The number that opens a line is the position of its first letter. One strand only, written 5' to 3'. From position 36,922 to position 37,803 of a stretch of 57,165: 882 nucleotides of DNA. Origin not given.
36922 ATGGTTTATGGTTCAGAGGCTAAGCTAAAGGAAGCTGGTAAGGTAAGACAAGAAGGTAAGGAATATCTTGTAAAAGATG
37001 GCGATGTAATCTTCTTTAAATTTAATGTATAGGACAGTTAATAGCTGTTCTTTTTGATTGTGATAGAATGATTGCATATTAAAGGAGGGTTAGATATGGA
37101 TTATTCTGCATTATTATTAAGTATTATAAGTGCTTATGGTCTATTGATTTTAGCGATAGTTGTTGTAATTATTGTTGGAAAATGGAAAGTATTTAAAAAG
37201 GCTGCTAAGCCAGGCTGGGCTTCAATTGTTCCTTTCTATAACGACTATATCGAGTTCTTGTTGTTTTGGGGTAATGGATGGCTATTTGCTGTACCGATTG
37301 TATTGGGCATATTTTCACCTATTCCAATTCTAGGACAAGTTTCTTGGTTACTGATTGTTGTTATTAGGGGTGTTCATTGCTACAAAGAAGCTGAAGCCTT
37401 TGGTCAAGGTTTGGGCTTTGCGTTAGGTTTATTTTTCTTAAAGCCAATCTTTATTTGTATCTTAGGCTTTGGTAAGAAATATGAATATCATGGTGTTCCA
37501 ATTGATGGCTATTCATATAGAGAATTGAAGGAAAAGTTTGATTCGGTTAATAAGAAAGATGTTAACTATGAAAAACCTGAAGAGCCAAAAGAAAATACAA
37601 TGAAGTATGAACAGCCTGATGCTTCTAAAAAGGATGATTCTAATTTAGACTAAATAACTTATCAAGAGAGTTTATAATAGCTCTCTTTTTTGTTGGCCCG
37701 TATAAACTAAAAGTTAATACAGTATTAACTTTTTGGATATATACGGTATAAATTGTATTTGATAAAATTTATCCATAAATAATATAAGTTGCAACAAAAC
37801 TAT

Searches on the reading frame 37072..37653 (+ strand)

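Call 8: search_protein_families(library=pfam, proteins=[window:37072-37653:+], max_evalue=1)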
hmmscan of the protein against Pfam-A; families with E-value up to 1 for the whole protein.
window:37072-37653:+ (193 aa): 1 family
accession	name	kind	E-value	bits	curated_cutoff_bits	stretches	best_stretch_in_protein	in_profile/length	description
PF18936.5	DUF5684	-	8e-13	49.2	27.4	1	49-141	1-80/81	Family of unknown function (DUF5684)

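Call 9: search_protein_families(library=ncbifam, proteins=[window:37072-37653:+], max_evalue=1)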
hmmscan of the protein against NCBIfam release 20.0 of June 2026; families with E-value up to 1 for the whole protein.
window:37072-37653:+ (193 aa): 1 family
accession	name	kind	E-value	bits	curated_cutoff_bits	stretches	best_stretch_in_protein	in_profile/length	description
TIGR03943.1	TIGR03943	equivalog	0.1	12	88.8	1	22-89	14-79/221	TIGR03943 family putative permease subunit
